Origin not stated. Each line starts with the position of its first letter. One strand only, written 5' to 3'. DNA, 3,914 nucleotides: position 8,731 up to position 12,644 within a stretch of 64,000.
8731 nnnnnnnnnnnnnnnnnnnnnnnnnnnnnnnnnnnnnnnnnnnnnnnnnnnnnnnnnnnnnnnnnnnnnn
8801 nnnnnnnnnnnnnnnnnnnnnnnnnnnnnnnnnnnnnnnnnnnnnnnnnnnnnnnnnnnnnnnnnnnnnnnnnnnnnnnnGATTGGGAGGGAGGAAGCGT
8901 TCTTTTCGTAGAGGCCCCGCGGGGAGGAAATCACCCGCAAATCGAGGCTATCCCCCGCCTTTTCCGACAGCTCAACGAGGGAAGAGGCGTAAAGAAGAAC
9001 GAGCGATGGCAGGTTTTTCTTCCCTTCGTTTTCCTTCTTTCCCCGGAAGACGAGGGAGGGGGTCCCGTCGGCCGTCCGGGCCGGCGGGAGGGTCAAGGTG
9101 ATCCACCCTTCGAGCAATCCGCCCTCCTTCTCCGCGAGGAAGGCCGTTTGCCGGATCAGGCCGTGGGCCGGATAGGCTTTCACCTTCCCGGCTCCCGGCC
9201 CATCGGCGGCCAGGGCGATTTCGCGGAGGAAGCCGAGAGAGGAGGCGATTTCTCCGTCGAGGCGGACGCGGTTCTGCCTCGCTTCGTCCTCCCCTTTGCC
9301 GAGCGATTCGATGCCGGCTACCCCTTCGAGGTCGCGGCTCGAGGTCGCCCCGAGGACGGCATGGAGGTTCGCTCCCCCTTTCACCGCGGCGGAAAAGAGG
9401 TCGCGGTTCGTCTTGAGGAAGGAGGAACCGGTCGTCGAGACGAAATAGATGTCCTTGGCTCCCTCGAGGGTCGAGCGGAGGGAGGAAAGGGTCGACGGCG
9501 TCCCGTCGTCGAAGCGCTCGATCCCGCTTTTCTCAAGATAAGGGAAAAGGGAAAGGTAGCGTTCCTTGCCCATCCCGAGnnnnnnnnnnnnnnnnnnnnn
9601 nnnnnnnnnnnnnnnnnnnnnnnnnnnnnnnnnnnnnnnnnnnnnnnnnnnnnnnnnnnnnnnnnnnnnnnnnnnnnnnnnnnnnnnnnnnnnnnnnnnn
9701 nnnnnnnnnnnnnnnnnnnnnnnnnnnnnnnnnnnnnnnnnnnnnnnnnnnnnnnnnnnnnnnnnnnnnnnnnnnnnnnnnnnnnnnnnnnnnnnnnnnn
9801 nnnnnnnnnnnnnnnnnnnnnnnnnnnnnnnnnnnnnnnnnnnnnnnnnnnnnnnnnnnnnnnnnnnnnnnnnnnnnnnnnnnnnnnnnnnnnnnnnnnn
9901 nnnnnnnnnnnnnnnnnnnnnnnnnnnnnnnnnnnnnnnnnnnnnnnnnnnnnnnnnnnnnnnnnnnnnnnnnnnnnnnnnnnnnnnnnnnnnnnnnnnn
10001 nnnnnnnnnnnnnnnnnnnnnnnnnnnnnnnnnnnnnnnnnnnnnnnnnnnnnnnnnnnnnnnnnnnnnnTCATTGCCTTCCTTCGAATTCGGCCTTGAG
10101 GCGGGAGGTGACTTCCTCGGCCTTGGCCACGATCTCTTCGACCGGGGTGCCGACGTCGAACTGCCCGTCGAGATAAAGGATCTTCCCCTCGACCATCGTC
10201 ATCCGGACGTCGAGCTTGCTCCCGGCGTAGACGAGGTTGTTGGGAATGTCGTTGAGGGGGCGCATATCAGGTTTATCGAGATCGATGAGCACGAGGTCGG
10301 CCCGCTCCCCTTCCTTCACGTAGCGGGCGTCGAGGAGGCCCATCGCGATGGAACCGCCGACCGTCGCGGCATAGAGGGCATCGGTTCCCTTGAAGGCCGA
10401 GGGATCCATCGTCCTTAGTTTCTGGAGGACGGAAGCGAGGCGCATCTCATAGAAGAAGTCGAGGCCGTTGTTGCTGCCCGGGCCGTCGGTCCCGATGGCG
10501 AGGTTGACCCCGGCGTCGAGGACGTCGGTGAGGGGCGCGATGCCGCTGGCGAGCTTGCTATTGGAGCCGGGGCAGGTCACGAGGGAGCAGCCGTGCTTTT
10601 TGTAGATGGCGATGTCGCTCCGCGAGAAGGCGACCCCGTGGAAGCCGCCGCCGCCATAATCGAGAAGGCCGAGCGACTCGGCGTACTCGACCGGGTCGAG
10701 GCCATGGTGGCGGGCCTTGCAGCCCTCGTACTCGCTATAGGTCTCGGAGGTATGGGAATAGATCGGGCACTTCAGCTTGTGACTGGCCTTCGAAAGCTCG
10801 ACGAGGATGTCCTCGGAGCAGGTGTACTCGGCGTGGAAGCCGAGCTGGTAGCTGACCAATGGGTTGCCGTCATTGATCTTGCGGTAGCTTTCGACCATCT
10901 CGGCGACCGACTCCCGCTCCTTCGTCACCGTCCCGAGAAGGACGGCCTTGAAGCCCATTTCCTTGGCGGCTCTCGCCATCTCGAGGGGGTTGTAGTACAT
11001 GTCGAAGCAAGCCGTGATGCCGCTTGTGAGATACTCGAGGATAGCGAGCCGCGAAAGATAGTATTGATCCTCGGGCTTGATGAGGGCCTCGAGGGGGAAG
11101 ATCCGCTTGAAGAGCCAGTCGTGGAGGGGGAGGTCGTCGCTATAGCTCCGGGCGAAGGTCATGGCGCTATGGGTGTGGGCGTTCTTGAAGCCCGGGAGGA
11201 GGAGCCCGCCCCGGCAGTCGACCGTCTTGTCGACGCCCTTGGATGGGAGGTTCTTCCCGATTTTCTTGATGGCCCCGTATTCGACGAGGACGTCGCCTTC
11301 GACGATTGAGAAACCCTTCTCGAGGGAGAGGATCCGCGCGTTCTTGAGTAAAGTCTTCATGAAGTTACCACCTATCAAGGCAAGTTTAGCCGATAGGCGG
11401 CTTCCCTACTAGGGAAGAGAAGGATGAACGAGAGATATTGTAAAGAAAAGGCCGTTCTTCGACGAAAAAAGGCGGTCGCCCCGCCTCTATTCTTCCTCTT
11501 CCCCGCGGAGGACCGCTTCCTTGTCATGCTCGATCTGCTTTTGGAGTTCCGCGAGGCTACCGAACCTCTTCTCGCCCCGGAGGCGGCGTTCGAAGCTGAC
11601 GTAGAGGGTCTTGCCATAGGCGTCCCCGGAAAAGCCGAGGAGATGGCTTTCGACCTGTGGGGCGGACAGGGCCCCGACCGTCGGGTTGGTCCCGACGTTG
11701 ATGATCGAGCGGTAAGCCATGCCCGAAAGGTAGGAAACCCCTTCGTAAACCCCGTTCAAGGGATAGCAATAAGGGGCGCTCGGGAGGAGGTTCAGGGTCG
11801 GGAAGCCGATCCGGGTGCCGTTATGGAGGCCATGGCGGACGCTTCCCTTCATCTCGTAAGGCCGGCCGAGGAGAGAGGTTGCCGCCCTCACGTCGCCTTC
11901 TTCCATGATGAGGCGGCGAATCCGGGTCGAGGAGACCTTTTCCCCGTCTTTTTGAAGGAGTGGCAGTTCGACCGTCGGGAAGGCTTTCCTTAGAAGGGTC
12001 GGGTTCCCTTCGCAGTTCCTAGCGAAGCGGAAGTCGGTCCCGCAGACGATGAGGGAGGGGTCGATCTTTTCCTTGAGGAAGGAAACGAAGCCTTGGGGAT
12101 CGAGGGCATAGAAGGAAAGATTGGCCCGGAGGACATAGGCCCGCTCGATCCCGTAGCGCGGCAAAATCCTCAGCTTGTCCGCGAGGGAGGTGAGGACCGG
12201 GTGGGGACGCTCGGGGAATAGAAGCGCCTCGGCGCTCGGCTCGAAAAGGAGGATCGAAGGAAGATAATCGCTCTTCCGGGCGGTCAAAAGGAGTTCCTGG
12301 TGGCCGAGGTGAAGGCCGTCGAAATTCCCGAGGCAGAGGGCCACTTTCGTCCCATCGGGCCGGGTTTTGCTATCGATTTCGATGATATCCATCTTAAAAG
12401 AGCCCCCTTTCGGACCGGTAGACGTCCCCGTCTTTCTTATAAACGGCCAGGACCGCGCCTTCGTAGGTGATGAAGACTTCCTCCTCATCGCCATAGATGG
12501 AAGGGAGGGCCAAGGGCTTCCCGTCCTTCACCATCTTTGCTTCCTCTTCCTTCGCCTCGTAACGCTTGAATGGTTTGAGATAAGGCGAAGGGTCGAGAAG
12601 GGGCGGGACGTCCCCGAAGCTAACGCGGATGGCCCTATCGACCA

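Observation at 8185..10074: TIR-like / unknown / DUF218(YdcF)-like fusion protein: a TIR architecture I cannot match to any described system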

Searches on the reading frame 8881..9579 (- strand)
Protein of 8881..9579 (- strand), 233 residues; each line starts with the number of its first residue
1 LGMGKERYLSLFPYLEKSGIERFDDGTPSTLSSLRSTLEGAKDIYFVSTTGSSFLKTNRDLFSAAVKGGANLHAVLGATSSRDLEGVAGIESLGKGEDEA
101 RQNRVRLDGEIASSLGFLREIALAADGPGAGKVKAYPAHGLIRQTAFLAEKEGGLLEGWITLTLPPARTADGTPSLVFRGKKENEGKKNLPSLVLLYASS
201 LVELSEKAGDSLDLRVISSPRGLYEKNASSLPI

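Call 40: search_solved_structures(query=A3, max_evalue=10, show_alignments=2)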
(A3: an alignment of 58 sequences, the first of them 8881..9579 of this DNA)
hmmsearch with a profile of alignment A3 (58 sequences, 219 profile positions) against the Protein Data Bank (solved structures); distinct sequences matched with E-value up to 10: 12.
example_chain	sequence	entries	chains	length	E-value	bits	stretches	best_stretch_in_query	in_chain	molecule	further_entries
6wvs_A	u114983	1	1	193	0.063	15.8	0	52-84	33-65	DeNovoTIM15 hyperstable de novo TIM barrel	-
7smj_A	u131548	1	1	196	0.092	15.3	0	53-86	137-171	AI-designed TIM-barrel F2N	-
7mcc_A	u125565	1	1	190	0.094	15.2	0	53-87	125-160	AI-designed TIM-barrel F2C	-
4ixo_A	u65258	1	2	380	0.14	14.7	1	30-91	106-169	NifS-like protein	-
3g5j_A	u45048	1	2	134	0.46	13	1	92-142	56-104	Putative ATP/GTP binding protein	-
7osv_A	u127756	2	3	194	0.51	12.8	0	9-47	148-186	DeNovoTIM6-SB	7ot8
2ma4_A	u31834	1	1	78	0.58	12.7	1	27-87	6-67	Putative periplasmic protein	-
4umk_A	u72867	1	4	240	0.61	12.6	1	49-120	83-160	PROBABLE CHROMOSOME-PARTITIONING PROTEIN PARB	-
7bpm_A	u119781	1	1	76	0.63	12.5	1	2-50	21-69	NF2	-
2noc_A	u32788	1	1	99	0.64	12.5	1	26-86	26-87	Putative periplasmic protein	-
6z2i_A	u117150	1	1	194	1.1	11.8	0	9-47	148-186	de novo designed TIM barrel DeNovoTIM6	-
2rsd_A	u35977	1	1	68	1.1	11.8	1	126-166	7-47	E3 SUMO-protein ligase SIZ1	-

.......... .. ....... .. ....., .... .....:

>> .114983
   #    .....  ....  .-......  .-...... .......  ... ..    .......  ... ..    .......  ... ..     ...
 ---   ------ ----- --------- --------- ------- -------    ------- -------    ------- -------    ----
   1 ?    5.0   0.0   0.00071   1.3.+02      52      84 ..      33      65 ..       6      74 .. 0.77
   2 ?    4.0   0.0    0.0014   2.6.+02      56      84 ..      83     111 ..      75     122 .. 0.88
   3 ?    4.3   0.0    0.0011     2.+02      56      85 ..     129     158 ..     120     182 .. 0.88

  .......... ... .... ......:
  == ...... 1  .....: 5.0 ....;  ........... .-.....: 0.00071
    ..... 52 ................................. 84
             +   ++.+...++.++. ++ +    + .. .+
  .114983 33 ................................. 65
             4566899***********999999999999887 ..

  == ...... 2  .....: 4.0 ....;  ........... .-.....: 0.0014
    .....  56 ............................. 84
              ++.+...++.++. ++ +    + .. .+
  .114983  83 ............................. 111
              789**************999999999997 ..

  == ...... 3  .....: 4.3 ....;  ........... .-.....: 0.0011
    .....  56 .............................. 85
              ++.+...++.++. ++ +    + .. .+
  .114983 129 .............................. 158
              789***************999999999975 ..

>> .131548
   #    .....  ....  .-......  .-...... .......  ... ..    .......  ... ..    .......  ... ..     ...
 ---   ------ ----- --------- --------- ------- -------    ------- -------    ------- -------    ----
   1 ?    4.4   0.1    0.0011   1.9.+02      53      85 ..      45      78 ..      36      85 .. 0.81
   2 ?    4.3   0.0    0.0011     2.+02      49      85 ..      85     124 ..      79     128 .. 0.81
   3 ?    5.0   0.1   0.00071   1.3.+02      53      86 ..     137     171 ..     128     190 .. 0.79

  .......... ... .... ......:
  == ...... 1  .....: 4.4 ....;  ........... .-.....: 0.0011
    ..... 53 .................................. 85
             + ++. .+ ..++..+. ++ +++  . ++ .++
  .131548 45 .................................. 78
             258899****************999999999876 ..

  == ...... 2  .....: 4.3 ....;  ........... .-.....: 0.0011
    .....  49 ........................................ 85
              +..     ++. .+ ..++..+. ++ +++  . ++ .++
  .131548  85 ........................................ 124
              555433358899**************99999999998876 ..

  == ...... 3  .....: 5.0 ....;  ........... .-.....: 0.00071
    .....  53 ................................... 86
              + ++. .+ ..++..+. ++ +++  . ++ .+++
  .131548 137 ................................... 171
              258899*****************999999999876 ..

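Call 93: search_protein_families(library=pfam, alignment_id=A3, max_evalue=1)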
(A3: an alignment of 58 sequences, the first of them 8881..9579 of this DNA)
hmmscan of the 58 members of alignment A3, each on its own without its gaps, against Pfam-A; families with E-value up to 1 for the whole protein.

A. member 1, window:8881-9579:- (233 aa): 0 families

B. families by the number of members that match (of 58 scanned): 26 families (the first 25 are shown)
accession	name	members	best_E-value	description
PF13091.12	PLDc_2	2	0.03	PLD-like domain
PF00298.24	Ribosomal_L11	2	0.16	Ribosomal protein L11, RNA binding domain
PF00291.31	PALP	1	0.013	Pyridoxal-phosphate dependent enzyme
PF10256.14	Erf4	1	0.021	Golgin subfamily A member 7/ERF4 family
PF11729.14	Capsid-VNN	1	0.029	nodavirus capsid protein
PF01661.27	Macro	1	0.032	Macro domain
PF25736.1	Herpes_gQ2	1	0.059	Human herpesvirus-6 glycoprotein Q2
PF19979.4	DUF6415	1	0.064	Family of unknown function (DUF6415)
PF00588.24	SpoU_methylase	1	0.08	SpoU rRNA Methylase family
PF19501.5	PcRGLX_1st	1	0.086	PcRGLX-like N-terminal RIFT barrel domain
PF21812.2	DUF6881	1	0.092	Domain of unknown function (DUF6881)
PF13195.11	DUF4011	1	0.093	Protein of unknown function (DUF4011)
PF06549.17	DUF1118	1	0.097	Protein of unknown function (DUF1118)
PF01406.26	tRNA-synt_1e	1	0.11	tRNA synthetases class I (C) catalytic domain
PF08350.17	FilR1_middle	1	0.12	Methanogenesis regulatory protein FilR1, middle domain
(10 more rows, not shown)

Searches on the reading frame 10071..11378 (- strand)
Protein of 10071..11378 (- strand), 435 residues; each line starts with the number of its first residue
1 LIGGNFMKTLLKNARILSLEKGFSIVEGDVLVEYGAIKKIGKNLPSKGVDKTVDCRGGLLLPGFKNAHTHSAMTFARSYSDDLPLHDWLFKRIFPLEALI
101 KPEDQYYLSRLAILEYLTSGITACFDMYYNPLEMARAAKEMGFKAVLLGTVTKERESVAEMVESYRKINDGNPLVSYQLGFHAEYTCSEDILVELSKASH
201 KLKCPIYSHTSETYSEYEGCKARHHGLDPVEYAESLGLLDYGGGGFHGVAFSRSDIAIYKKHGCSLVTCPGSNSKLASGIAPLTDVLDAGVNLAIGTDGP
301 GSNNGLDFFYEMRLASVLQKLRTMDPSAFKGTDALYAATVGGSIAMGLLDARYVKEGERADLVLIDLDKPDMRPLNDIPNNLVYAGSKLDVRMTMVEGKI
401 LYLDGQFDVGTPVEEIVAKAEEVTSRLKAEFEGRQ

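Call 3: search_protein_families(library=pfam, proteins=[window:10071-11378:-], max_evalue=1)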
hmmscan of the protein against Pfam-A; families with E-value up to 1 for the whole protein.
window:10071-11378:- (435 aa): 3 families
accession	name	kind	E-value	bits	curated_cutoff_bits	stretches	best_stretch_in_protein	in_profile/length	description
PF01979.26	Amidohydro_1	-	3e-54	185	25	1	60-401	2-345/345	Amidohydrolase family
PF07969.17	Amidohydro_3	-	1.1e-13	51.9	29.7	2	275-402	351-472/472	Amidohydrolase family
PF08669.17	GCV_T_C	-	0.044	14.1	25.9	1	332-361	32-61/80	Glycine cleavage T-protein C-terminal barrel domain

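Call 4: search_protein_families(library=ncbifam, proteins=[window:10071-11378:-], max_evalue=1)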
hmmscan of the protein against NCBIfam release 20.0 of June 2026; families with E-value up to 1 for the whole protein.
window:10071-11378:- (435 aa): 66 families (the best 25 are shown)
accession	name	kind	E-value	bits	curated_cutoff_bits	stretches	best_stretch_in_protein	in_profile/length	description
NF006252.0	PRK08393.1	equivalog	1.4e-92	310.9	617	1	8-427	2-423/424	N-ethylammeline chlorohydrolase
NF004701.0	PRK06038.1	equivalog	1.4e-92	310.7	609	1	9-428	6-427/432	N-ethylammeline chlorohydrolase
NF005557.0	PRK07228.1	equivalog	1.9e-81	274.1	522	1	7-429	1-439/445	5'-deoxyadenosine deaminase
NF006549.0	PRK09045.1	equivalog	1.3e-79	267.9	540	1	47-429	52-441/444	TRZ/ATZ family hydrolase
NF004995.0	PRK06380.1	subfamily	2.2e-65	221.3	567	1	7-407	1-404/418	metal-dependent hydrolase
NF012037.0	PRK15493.1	equivalog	4.1e-56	190.6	779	1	12-407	6-414/435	bifunctional S-methyl-5'-thioadenosine deaminase/S-adenosylhomocysteine deaminase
NF005211.0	PRK06687.1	equivalog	4.2e-51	174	703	1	16-406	9-413/419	TRZ/ATZ family protein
NF006055.0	PRK08203.1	equivalog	6.5e-51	173.3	532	2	184-428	211-451/455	8-oxoguanine deaminase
NF009059.0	PRK12393.1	equivalog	1.8e-44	152.2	543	2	184-429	215-457/460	amidohydrolase family protein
NF006681.0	PRK09229.1-2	equivalog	1.5e-43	149.2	362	2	156-423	181-447/451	formimidoylglutamate deiminase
TIGR03314.1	Se_ssnA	subfamily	8.3e-43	146.8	455.5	1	10-427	2-437/441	putative selenium metabolism protein SsnA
NF005540.0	PRK07203.1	equivalog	3.3e-42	144.6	444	1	10-431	3-442/444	putative aminohydrolase SsnA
NF006056.0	PRK08204.1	subfamily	2e-37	129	391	1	7-431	3-444/449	hypothetical protein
NF004801.0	PRK06151.1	subfamily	2.7e-35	122.2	416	2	186-434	218-469/491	chlorohydrolase family protein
TIGR02022.1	hutF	equivalog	5.2e-30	104.6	413.05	2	154-414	180-443/455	formimidoylglutamate deiminase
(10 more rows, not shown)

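Call 79: find_related_loci(query=window:10071-11357:-, collection=metagenome_contigs, flank=7000)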
Query window:10071-11357:- (428 aa) in metagenome_contigs; peptide patterns used: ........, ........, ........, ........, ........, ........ (x = any residue, [..] = any of these).
600 stretches matched a pattern (row limit reached: there are more); 587 encode a relative of the query (tblastn E <= 1e-3); the best 80 are kept; 80 distinct loci.
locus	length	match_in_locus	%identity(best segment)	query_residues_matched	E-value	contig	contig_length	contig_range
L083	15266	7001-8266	67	1-422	0e+0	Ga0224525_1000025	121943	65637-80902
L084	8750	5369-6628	61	1-420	2e-180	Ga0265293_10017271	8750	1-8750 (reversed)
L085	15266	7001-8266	64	1-422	2e-176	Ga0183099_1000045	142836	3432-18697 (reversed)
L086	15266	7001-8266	64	1-422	3e-174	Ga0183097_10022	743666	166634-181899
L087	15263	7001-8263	55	1-421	2e-153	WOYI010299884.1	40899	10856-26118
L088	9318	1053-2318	53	1-422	1e-151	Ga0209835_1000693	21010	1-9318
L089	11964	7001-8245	57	6-420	1e-148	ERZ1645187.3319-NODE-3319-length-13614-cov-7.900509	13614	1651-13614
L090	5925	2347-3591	56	6-420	1e-148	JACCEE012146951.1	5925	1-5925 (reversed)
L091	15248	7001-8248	53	6-421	2e-147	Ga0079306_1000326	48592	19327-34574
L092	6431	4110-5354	56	6-420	3e-147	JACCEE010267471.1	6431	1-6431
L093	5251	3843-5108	51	1-423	4e-146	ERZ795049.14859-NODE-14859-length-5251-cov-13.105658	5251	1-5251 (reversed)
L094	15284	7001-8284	52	1-428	2e-142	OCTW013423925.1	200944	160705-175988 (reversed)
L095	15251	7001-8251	56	6-422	2e-141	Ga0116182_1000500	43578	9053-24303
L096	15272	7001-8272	50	6-422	9e-141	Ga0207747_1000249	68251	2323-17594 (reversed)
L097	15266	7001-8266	51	1-423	1e-144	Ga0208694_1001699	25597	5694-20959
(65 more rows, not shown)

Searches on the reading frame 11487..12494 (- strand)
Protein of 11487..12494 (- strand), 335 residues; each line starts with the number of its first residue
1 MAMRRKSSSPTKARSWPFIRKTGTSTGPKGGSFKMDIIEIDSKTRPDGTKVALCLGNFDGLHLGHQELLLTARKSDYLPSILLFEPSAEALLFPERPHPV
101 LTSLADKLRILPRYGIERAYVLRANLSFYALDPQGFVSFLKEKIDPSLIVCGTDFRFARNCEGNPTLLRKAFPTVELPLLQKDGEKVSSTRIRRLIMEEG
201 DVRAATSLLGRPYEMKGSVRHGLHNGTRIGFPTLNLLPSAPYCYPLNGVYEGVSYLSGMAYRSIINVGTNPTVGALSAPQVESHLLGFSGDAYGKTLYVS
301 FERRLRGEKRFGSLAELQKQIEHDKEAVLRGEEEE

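Call 3: search_protein_families(library=pfam, proteins=[window:11487-12494:-], max_evalue=1)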
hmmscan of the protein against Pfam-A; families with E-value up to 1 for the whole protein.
window:11487-12494:- (335 aa): 3 families
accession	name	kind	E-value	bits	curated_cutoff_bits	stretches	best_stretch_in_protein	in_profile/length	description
PF01687.23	Flavokinase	-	3.6e-33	114.9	19.6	1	209-328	1-120/124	Riboflavin kinase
PF06574.18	FAD_syn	-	3.9e-26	92.2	27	1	49-191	6-158/158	FAD synthetase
PF01467.32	CTP_transf_like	-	0.0041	17.8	21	1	54-194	2-132/133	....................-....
